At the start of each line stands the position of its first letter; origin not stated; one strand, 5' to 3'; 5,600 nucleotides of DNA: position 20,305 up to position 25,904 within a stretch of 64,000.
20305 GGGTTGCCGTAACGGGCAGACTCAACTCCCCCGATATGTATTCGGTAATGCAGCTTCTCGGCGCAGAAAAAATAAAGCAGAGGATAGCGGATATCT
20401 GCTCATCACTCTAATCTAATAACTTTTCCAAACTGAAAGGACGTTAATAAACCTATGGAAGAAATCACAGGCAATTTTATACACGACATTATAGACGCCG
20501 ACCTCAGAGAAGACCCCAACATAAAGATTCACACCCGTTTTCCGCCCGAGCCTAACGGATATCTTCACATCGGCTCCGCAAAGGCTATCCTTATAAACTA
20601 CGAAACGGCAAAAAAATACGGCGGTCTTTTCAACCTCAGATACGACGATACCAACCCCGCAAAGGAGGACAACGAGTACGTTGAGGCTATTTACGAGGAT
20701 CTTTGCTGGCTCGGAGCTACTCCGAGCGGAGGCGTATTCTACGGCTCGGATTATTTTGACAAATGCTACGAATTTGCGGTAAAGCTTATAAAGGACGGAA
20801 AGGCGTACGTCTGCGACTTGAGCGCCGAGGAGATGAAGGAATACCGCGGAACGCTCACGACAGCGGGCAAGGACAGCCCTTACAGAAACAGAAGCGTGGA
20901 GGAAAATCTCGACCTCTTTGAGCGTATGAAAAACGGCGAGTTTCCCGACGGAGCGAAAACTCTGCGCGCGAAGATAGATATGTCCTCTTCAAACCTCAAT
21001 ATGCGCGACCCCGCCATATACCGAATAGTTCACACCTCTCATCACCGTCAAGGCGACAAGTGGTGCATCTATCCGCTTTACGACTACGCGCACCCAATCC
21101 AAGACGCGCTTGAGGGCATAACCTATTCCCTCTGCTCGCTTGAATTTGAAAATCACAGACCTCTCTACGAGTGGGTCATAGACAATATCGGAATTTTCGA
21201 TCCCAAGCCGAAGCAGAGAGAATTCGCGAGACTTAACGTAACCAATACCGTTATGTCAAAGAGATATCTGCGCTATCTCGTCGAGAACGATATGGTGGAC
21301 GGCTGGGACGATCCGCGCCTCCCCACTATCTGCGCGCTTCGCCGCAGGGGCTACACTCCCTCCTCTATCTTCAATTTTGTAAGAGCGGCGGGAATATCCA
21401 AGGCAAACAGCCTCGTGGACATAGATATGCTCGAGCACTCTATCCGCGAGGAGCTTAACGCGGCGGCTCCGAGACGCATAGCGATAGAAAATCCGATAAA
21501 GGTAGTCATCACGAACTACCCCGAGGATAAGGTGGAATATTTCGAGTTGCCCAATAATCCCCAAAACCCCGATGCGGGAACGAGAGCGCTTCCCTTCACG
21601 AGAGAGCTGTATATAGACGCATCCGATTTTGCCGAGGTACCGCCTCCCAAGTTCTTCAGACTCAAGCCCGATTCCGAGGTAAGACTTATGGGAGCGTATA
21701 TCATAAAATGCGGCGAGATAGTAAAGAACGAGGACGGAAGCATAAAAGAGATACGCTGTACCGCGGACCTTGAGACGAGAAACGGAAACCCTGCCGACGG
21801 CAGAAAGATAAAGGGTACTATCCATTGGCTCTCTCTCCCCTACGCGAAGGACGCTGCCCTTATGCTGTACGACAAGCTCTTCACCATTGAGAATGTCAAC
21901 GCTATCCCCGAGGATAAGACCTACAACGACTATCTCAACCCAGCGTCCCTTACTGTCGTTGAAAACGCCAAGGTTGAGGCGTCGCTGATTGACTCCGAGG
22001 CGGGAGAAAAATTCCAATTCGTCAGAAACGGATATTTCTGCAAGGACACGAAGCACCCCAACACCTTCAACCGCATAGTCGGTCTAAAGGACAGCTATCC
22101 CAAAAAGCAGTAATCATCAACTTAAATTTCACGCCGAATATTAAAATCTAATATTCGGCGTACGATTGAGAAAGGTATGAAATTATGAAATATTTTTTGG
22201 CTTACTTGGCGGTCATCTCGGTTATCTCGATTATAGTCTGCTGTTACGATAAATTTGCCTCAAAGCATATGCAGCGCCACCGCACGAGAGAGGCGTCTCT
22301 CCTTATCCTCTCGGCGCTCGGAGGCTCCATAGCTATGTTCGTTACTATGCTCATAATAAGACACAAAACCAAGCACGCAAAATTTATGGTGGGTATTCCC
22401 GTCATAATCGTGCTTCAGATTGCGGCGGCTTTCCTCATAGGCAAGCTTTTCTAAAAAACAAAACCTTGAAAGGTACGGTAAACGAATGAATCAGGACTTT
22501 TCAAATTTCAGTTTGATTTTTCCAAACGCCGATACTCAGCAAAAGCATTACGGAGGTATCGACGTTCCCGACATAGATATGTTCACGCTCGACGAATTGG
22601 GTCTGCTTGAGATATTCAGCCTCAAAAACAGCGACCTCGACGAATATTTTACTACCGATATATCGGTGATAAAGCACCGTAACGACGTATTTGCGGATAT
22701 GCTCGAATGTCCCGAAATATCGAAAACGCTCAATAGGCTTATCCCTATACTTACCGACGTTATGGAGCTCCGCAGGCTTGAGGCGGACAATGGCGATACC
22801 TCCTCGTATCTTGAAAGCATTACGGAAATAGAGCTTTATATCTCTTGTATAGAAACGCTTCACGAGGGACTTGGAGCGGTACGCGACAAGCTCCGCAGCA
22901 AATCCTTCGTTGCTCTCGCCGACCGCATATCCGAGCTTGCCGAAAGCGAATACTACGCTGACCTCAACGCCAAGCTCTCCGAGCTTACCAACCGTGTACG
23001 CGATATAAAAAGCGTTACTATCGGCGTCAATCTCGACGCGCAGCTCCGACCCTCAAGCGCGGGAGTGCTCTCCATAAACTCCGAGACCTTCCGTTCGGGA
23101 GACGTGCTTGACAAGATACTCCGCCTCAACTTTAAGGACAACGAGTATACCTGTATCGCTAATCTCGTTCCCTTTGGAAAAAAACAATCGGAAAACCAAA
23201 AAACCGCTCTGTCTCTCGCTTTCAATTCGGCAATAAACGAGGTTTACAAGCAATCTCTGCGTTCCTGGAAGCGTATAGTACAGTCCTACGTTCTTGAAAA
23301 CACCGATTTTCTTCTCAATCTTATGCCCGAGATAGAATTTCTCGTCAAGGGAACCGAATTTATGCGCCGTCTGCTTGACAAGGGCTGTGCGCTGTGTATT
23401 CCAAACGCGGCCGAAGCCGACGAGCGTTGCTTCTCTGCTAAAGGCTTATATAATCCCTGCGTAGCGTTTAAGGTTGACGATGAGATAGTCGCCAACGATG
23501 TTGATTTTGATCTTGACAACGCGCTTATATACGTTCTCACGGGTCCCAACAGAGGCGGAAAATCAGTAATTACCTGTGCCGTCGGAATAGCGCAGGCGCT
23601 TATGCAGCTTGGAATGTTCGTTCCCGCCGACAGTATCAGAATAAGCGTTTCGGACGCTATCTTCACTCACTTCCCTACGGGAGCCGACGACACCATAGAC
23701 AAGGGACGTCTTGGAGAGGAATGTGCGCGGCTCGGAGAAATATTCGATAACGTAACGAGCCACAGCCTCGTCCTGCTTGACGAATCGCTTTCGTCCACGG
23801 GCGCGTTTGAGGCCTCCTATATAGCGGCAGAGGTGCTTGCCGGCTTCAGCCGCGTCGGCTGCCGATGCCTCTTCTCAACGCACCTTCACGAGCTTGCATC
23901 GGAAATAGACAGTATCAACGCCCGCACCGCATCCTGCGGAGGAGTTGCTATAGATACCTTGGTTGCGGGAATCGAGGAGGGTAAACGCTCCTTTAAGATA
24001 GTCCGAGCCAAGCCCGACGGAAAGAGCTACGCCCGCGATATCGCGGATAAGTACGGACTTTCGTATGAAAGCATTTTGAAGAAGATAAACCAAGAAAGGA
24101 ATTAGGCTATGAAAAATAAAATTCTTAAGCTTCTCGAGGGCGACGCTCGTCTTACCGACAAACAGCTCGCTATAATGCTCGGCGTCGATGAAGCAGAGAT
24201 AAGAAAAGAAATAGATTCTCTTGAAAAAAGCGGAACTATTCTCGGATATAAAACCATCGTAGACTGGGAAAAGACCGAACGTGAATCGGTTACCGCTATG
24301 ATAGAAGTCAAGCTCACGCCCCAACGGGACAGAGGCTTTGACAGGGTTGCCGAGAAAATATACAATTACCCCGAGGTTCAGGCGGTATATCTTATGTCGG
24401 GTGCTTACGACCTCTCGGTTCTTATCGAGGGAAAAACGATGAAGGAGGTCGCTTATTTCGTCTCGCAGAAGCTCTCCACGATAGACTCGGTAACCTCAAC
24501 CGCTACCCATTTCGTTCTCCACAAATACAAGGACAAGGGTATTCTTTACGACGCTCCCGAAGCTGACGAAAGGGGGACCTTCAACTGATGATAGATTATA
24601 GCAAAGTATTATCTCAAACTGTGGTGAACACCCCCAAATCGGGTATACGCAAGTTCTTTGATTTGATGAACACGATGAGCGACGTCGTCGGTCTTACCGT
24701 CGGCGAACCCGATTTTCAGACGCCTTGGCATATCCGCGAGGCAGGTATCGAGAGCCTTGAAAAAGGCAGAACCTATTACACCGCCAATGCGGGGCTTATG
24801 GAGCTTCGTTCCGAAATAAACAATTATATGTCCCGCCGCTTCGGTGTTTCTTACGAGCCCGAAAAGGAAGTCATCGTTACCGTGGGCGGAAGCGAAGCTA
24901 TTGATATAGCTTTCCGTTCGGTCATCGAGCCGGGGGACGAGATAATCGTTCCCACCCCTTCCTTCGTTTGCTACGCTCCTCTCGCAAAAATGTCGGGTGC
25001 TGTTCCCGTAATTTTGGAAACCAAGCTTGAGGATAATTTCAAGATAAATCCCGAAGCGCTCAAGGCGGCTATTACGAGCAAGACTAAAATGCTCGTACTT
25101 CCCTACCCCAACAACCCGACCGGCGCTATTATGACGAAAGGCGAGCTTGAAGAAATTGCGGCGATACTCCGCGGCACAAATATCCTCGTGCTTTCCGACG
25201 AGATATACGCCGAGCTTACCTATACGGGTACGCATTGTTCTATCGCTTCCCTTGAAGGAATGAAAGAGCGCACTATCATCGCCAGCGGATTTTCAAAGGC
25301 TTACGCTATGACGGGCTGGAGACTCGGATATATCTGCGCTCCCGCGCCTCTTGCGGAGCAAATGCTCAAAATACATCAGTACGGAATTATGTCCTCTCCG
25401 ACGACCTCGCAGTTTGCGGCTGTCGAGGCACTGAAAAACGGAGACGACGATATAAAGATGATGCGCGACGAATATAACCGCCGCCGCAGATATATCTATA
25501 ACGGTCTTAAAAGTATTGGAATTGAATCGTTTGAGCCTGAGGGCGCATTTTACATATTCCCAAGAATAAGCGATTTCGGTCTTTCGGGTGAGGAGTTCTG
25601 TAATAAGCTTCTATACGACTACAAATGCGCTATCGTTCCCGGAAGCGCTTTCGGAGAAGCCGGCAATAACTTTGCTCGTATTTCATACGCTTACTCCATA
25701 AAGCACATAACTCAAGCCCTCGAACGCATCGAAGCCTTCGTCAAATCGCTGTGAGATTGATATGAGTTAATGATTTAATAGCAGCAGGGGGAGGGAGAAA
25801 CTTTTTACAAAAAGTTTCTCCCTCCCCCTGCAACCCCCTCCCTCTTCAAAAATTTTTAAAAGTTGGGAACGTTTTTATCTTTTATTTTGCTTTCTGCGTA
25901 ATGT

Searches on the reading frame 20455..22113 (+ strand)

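Call 70: search_protein_families(library=pfam, proteins=[window:20455-22113:+], max_evalue=0.00001)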
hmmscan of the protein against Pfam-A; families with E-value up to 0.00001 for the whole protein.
window:20455-22113:+ (552 aa): 3 families
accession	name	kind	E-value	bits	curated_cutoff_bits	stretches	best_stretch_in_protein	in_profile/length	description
PF00749.27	tRNA-synt_1c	-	2.5e-105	352.3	23.4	1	24-335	1-313/314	tRNA synthetases class I (E and Q), catalytic domain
PF03950.23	tRNA-synt_1c_C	-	3.4e-30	104.5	23.9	1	338-438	1-91/91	tRNA synthetases class I (E and Q), anti-codon binding domain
PF20974.2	tRNA-synt_1c_C2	-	9.2e-18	65.1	23.9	1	455-531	1-69/69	tRNA synthetases class I (E and Q), anti-codon binding domain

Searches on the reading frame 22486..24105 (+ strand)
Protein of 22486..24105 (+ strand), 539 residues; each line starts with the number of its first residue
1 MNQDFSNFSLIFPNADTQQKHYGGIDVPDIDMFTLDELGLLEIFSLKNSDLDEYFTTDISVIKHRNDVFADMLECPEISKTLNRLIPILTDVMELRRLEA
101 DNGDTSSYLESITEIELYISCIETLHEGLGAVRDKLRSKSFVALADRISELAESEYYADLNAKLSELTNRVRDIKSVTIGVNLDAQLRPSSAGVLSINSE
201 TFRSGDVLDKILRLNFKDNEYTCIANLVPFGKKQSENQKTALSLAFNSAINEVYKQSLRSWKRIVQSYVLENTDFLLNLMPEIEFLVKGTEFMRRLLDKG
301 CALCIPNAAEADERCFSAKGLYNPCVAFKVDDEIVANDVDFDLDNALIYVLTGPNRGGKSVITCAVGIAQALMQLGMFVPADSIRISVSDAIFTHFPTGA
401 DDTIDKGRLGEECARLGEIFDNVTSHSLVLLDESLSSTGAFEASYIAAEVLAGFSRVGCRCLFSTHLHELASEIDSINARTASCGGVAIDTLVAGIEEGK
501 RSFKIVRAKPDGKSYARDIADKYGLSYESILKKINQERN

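Call 70: search_protein_families(library=pfam, proteins=[window:22486-24105:+], max_evalue=0.00001)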
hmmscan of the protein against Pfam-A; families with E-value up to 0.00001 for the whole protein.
window:22486-24105:+ (539 aa): 1 family
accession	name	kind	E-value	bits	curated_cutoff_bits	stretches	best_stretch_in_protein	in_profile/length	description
PF00488.27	MutS_V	-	9.2e-23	81.6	30.2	1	350-478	2-131/188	MutS domain V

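Call 71: search_protein_families(library=padloc, proteins=[window:22486-24105:+], max_evalue=0.01)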
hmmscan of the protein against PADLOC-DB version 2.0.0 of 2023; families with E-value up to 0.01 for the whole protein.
window:22486-24105:+ (539 aa): 1 family
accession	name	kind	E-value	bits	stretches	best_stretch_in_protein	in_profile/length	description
PDLC03859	LmuB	-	0.00086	16.6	0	91-257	374-535/611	-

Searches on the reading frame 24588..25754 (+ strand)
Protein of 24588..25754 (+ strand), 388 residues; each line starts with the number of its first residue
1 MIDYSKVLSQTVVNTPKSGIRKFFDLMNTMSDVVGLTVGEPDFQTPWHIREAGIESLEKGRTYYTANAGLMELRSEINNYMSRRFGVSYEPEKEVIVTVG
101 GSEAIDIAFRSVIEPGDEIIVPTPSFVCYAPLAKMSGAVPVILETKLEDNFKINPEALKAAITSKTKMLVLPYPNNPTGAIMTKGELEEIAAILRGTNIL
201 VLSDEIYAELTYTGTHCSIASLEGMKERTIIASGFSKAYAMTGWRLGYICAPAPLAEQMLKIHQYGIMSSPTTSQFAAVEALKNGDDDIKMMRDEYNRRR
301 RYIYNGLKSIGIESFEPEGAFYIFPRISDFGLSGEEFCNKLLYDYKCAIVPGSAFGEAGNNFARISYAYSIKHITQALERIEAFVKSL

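Call 70: search_protein_families(library=pfam, proteins=[window:24588-25754:+], max_evalue=0.00001)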
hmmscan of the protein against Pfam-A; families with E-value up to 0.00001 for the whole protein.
window:24588-25754:+ (388 aa): 3 families
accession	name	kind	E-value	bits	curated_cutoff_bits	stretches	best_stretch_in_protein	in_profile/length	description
PF00155.27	Aminotran_1_2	-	5.3e-74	250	19.7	1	32-381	2-361/361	Aminotransferase class I and II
PF01041.23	DegT_DnrJ_EryC1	-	8.5e-12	45.4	19.8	1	90-204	37-145/360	DegT/DnrJ/EryC1/StrS aminotransferase family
PF00266.25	Aminotran_5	-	2e-08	34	21.5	1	90-204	59-175/371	Aminotransferase class-V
